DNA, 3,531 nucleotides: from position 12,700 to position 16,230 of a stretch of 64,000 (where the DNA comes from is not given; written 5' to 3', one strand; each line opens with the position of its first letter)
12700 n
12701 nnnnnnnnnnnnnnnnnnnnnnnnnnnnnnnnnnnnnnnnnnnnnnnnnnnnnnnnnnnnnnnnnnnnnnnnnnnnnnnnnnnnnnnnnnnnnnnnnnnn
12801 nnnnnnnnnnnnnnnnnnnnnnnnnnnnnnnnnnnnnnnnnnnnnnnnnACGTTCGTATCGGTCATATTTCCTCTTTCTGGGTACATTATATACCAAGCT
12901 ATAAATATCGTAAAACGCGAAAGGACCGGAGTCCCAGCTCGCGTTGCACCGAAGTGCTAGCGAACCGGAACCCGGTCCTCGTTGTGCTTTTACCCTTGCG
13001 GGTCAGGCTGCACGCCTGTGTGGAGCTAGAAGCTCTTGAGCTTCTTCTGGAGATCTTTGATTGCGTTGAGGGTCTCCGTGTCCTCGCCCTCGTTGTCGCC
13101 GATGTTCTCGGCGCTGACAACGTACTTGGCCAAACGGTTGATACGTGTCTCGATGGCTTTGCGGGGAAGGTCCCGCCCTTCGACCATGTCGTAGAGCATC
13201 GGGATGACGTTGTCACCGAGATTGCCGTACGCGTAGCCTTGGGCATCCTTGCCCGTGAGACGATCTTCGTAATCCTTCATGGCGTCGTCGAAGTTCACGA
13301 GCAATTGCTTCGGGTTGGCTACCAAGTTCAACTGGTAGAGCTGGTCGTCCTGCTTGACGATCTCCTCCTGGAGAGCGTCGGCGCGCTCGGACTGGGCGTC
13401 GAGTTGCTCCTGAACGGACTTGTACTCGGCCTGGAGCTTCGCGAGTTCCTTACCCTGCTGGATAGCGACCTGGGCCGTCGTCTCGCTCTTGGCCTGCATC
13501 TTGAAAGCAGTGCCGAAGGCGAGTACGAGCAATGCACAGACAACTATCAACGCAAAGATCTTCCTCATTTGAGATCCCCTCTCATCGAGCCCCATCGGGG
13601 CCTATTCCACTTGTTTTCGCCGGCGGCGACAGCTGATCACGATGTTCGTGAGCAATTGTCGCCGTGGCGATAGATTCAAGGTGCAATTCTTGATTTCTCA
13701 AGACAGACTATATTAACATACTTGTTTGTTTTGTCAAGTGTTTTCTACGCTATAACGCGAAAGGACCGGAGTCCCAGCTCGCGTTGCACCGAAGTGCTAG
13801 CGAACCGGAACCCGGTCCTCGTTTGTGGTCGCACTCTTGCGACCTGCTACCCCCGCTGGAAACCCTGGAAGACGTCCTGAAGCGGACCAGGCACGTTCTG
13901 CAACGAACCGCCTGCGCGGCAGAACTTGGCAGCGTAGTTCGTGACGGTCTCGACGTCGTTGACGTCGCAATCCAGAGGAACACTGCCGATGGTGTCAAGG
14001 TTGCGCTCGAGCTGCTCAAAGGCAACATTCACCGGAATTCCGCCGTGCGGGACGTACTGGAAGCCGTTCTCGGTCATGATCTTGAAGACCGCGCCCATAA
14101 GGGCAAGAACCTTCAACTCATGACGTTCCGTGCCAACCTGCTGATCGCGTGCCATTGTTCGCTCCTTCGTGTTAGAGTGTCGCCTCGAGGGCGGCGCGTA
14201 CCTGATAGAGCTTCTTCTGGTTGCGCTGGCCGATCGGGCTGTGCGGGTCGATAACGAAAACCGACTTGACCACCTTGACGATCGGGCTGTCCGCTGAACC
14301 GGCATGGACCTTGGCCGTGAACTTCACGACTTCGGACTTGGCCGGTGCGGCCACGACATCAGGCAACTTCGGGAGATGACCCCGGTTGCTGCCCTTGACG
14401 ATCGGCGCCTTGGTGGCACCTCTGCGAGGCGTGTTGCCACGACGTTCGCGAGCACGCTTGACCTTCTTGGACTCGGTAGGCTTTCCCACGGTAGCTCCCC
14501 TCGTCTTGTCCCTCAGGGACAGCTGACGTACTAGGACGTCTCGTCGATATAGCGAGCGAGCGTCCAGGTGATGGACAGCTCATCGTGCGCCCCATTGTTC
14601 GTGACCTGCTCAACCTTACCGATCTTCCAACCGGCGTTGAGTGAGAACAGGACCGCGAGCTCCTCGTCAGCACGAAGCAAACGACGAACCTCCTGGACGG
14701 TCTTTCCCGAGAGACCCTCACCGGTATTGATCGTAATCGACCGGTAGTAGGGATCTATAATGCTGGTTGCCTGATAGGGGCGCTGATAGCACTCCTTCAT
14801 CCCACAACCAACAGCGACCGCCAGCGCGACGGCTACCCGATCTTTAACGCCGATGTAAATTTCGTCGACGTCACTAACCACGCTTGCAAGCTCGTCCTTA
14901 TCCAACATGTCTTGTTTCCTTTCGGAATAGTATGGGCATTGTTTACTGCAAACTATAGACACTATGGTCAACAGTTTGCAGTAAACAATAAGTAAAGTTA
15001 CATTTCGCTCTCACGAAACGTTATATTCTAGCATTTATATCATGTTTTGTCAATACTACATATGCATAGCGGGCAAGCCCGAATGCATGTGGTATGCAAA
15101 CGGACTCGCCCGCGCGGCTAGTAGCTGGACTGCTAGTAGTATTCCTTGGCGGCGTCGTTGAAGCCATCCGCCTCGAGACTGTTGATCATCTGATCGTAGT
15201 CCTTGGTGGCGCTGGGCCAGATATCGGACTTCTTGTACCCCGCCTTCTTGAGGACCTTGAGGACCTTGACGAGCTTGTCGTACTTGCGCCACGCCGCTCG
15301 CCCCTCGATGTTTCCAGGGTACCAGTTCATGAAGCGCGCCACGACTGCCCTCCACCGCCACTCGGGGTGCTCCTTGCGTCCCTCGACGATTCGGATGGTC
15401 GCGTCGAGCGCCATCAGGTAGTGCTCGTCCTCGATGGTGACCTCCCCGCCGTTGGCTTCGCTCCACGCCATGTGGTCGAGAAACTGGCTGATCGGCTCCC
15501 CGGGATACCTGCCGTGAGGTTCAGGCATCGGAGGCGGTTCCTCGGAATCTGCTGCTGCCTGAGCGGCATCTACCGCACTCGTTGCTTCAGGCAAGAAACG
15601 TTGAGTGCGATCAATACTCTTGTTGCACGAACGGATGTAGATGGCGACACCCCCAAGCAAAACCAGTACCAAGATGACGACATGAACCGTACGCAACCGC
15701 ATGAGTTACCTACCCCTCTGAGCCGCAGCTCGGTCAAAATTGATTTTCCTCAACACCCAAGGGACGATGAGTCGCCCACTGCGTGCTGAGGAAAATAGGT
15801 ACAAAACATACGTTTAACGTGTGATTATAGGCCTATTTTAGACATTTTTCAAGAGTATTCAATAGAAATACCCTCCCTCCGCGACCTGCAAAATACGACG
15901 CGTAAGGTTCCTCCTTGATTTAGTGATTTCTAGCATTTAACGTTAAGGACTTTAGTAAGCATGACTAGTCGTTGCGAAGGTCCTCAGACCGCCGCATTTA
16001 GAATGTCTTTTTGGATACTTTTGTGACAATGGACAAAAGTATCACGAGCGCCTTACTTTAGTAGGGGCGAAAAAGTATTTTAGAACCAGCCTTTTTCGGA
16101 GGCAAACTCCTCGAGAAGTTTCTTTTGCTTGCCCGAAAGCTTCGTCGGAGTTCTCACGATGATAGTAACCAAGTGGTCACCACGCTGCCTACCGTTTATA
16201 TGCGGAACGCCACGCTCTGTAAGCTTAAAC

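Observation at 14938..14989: A perfect 17-bp inverted repeat lies in the D4 leader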

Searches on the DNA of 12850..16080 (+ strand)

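Call 20: search_dna_similar(query=window:12850-16080:+, collection=phages, mode=distant, max_rows=10)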
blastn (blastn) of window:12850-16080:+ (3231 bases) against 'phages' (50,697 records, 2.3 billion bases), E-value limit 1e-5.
No match.

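Call 21: search_dna_similar(query=window:12850-16080:+, collection=plasmids, mode=distant, max_rows=10)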
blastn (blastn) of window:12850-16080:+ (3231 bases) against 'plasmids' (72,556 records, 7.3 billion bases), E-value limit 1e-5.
No match.

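Call 54: search_rna_families(source=L092, start=7400, end=11100, threshold=evalue, max_evalue=5)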
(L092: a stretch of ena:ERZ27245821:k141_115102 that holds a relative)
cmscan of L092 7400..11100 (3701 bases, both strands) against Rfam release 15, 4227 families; matches with E-value up to 5: 8.
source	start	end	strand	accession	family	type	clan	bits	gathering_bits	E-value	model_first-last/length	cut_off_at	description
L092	8079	8136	+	RF00008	Hammerhead_3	Gene; ribozyme;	CL00010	28.6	48.5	0.0032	1-54/54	no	Hammerhead ribozyme (type III)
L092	9456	9537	+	RF02371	PyrG_leader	Cis-reg; leader;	-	24.3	65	4.1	1-78/78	no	PyrG leader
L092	10584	10609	-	RF01330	CRISPR-DR16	Gene; CRISPR;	-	21.3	35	0.17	1-37/37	no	CRISPR RNA direct repeat element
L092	9772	9873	+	RF00162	SAM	Cis-reg; riboswitch;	CL00012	21.2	44.4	0.24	1-108/108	no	SAM riboswitch aptamer (S box leader)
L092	9915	10005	-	RF01497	ALIL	Cis-reg;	-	18.6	50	0.091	1-117/117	no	ALIL pseudoknot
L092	7718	7783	-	RF01524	TB10Cs1H3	Gene; snRNA; snoRNA; HACA-box;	-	18.6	50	1.8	1-73/73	no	Trypanosomatid snoRNA TB10cs1H3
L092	9465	9530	+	RF01675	CrcZ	Gene; sRNA;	-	13.4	95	1.5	1-398/398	no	Pseudomonas sRNA CrcZ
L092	9773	9830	-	RF01119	sR32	Gene; snRNA; snoRNA; CD-box;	-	12.9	40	4.2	1-57/57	no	Small nucleolar RNA sR32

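Call 64: search_rna_families(source=L092, start=8030, end=8830, threshold=evalue, max_evalue=1, show_alignments=3)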
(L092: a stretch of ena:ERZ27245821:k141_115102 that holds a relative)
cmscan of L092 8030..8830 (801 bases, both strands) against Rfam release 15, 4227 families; matches with E-value up to 1: 2.
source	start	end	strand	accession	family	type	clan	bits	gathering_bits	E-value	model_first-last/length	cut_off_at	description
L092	8079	8136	+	RF00008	Hammerhead_3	Gene; ribozyme;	CL00010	28.6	48.5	0.0007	1-54/54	no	Hammerhead ribozyme (type III)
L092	8030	8078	+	RF02634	EF3314_EF3315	Gene; sRNA;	-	15.7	100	0.55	87-141/141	5'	Enterococcus sRNA EF3314_EF3315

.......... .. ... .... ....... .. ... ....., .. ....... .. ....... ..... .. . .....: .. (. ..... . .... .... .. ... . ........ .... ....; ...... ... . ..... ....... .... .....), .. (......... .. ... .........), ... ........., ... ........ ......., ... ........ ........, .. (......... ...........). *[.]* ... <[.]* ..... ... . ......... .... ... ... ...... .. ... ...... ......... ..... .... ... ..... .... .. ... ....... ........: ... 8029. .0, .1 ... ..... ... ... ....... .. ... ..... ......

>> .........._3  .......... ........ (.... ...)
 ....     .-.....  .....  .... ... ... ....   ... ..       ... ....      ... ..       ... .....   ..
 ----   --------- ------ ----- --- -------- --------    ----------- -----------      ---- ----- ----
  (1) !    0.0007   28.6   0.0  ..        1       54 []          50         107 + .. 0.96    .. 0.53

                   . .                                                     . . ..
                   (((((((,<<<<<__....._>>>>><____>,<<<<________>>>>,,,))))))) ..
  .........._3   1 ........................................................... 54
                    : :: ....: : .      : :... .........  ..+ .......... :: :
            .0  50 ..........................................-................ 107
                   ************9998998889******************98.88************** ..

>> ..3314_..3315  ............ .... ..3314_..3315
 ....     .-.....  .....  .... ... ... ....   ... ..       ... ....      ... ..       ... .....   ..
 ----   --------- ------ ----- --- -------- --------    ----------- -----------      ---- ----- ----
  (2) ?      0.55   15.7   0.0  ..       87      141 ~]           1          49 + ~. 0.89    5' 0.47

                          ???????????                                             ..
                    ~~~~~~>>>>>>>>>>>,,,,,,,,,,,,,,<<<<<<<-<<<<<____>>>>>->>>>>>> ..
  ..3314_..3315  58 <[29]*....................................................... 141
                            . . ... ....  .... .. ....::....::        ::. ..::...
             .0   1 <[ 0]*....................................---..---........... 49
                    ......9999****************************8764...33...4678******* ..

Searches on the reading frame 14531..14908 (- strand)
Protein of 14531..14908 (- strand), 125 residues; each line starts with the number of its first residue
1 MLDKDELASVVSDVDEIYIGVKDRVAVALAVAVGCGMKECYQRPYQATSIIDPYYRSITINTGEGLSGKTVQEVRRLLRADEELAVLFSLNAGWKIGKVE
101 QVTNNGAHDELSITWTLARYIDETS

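Call 12: search_protein_families(library=pfam, max_evalue=0.1, proteins=[window:14531-14908:-])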
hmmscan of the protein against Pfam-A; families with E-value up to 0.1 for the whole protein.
window:14531-14908:- (125 aa): 1 family
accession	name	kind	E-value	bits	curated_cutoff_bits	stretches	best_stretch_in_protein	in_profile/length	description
PF08191.17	LRR_adjacent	-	0.091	13.4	21.8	0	101-125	8-32/57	LRR adjacent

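Call 13: search_protein_families(library=phrogs, max_evalue=0.01, proteins=[window:14531-14908:-])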
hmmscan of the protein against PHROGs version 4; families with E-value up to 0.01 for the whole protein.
window:14531-14908:- (125 aa): 0 families

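Call 18: find_encoding_contigs(protein=window:14531-14908:-, flank=6000, max_places=8)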
Protein window:14531-14908:- (125 aa): 1 contig read that carries it; 1 place shown.
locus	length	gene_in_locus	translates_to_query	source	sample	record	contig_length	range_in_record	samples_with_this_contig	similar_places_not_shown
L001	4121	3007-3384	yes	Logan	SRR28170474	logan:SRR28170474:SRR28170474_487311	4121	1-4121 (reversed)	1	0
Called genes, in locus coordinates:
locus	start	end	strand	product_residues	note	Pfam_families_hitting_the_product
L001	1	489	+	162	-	?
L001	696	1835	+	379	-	PF00226:DnaJ, PF01556:DnaJ_C, PF00684:DnaJ_CXXCXGXG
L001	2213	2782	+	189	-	-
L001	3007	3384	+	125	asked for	-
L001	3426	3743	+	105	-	-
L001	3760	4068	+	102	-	-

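Call 19: find_homologous_proteins(query=window:14531-14908:-)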
Query window:14531-14908:- (125 aa): 1 proteins with E <= 0.001 among 63 candidates.
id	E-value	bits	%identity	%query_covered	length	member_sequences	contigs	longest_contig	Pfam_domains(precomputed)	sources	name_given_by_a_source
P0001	2.3e-75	268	100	100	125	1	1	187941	-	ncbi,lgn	-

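Call 48: search_protein_representatives(protein=window:14531-14908:-)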
Query: 125 residues. Proteins with E-value up to 0.001 (for the whole library): 4; up to 1e-10: 3; up to 1e-30: 1. The best 4 are listed.
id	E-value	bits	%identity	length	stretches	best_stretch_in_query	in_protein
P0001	7.2e-76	267.8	100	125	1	1-125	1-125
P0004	2.2e-24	101.7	49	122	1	4-121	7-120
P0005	6.4e-24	100.2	24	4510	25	74-118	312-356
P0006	6.2e-04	35.8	28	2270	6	76-118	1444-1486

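Call 57: search_protein_families(library=pfam, max_evalue=0.001, proteins=[P0005, P0006])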
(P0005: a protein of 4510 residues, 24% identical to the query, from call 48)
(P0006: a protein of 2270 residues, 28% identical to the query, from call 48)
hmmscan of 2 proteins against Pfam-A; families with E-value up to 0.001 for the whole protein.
P0005 (4510 aa): 6 families
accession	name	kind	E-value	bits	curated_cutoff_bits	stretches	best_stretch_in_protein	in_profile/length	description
PF03160.20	Calx-beta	-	6.7e-161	526.7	27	27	4225-4322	21-119/119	Calx-beta domain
PF00028.23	Cadherin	-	1.6e-23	83.3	28.8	3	3757-3846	2-93/93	Cadherin domain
PF18214.6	STATa_Ig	-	1.6e-16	60.9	26.6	0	2679-2723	22-66/122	STATa Immunoglobulin-like domain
PF00094.30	VWD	-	5.1e-11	43.6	22.9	1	3953-4116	3-156/156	von Willebrand factor type D domain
PF00353.25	HemolysinCabind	-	1.7e-10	41.1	23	2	4331-4365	2-36/36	RTX calcium-binding nonapeptide repeat (4 copies)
PF03793.24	PASTA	-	2e-06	28.1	23.2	0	2689-2716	37-63/64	PASTA domain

P0006 (2270 aa): 6 families
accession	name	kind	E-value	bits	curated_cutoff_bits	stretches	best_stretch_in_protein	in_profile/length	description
PF06739.17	SBBP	-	2.9e-64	213.2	20.5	8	329-356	2-30/38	Beta-propeller repeat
PF03160.20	Calx-beta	-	6.3e-35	120.2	27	1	593-659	32-96/119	Calx-beta domain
PF13448.11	DUF4114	-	1.3e-18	68.1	27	1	2194-2269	1-84/85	Domain of unknown function (DUF4114)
PF16132.11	DUF4843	-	4.9e-14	52.6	34.5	0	1831-1880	9-59/163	Domain of unknown function (DUF4843)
PF12073.14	DUF3553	-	4.1e-05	23.5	20.3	0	479-498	25-44/50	Protein of unknown function (DUF3553)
PF20579.4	LapA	-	9e-05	23.2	27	0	1821-1905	1-79/99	LapA domain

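Call 90: predict_structure(alignment_id=A6)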
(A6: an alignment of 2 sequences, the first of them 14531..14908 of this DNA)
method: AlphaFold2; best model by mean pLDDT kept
length: 125 residues; sequences in the alignment: 2
mean_pLDDT: 65.5   pTM: 0.61
mean pLDDT of the five models: 65.5, 61.7, 56.9, 55.8, 46.0
residues with pLDDT >= 90: 0; 70-90: 43; 50-70: 71; < 50: 11
segments of 3 or more residues with pLDDT < 50: 87-92, 122-125
pLDDT, mean of each block of 10 residues (from residue 1): 66 65 78 79 65 66 65 76 56 58 58 64 46
secondary structure, 60 per line:
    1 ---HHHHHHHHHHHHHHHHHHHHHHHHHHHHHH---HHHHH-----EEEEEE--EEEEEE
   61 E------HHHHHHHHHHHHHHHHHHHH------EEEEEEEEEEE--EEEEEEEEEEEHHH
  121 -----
elements in order: H4-33 H37-41 E47-52 E55-61 H68-87 E94-104 E107-117

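Call 92: fold_search(model_id=the predicted structure, library=pdb)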
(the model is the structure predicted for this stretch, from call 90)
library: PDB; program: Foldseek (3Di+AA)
matches with E <= 10: 1137; with E <= 0.001: 0
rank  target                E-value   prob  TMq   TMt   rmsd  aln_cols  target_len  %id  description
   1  1v7o_B                5.1e-03  0.77  0.29  0.25  13.1       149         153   10  Alanyl-tRNA synthetase editing domain homologue protein from Pyrococcus horikoshii (released 2004-01-13)
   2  1wnu_B                5.8e-03  0.75  0.29  0.25  13.0       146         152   10  Structure of Archaeal Trans-Editing Protein AlaX in complex with L-serine (released 2005-07-26)
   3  6i6s_A                1.1e-02  0.87  0.35  0.42   7.6       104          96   13  Circular permutant of ribosomal protein S6, adding 9aa to C terminal of P68-69, L75A mutant (released 2019-11-27)
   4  1wnu_A                1.3e-02  0.63  0.29  0.25  13.0       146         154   10  Structure of Archaeal Trans-Editing Protein AlaX in complex with L-serine (released 2005-07-26)
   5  1v7o_A                1.5e-02  0.75  0.31  0.27  12.9       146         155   10  Alanyl-tRNA synthetase editing domain homologue protein from Pyrococcus horikoshii (released 2004-01-13)
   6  3rfn                  1.8e-02  0.69  0.31  0.27  13.0       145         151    9  Epitope backbone grafting by computational design for improved presentation of linear epitopes on scaffold proteins (released 2011-11-09)
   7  6i6i_A                2.1e-02  0.85  0.37  0.45   6.7       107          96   13  Circular permutant of ribosomal protein S6, adding 6aa to C terminal of P68-69, L75A mutant (released 2019-11-27)
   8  3rhu_A                4.0e-02  0.69  0.35  0.32  11.5       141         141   11  Epitope backbone grafting by computational design for improved presentation of linear epitopes on scaffold proteins (released 2011-11-09)
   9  1v4p_A                4.0e-02  0.41  0.28  0.24  13.0       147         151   10  Crystal structure of Alanyl-tRNA Synthetase from Pyrococcus horikoshii OT3 (released 2004-11-23)
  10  3k9f_A                4.6e-02  0.75  0.37  0.12   8.9       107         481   14  Detailed structural insight into the quinolone-DNA cleavage complex of type IIA topoisomerases (released 2009-10-27)
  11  6i6u_B                4.6e-02  0.66  0.34  0.39   9.5       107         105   10  Circular permutant of ribosomal protein S6, adding 9aa to N terminal of P81-82, L75A mutant (released 2019-11-27)
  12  8z5m_C                5.2e-02  0.44  0.29  0.13   5.7        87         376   17  human phosphorylase kinase alpha/gamma/delta subcomplex - inactive state (released 2025-04-23)
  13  1phk                  5.6e-02  0.30  0.22  0.13   6.0        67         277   16  TWO STRUCTURES OF THE CATALYTIC DOMAIN OF PHOSPHORYLASE, KINASE: AN ACTIVE PROTEIN KINASE COMPLEXED WITH NUCLEOTIDE, SUB (released 1996-08-17)
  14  1ql6                  5.6e-02  0.30  0.24  0.13   5.6        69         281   20  THE CATALYTIC MECHANISM OF PHOSPHORYLASE KINASE PROBED BY MUTATIONAL STUDIES (released 1999-12-14)
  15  6i6o_D                6.0e-02  0.75  0.35  0.41   5.8        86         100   10  Circular permutant of ribosomal protein S6, swap helix 2, L75A mutant (released 2019-11-27)
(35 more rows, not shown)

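Call 96: find_encoding_contigs(protein=P0004, flank=3000, max_places=10)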
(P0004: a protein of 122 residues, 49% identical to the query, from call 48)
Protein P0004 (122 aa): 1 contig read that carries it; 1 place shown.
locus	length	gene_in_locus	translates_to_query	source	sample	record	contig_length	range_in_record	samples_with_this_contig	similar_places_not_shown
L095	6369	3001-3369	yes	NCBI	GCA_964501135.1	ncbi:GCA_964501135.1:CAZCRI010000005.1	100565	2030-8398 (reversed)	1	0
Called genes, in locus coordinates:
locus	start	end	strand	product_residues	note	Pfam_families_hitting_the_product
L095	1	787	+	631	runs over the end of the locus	PF00012:HSP70, PF06723:MreB_Mbl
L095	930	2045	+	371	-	PF00226:DnaJ, PF01556:DnaJ_C, PF00684:DnaJ_CXXCXGXG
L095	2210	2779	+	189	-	-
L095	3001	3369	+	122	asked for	-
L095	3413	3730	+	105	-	-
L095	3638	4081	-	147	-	-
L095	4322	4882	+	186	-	-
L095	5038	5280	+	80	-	-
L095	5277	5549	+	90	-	-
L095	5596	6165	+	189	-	PF02223:Thymidylate_kin (faint)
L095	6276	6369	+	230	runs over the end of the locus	PF00990:GGDEF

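Call 98: search_protein_families(library=padloc, max_evalue=0.01, proteins=[window:14531-14908:-])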
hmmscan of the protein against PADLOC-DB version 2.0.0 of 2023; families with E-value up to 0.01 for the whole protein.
window:14531-14908:- (125 aa): 0 families

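Call 99: search_protein_families(library=ncbifam, max_evalue=0.01, proteins=[window:14531-14908:-])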
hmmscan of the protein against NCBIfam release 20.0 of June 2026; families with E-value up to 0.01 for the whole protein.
window:14531-14908:- (125 aa): 0 families
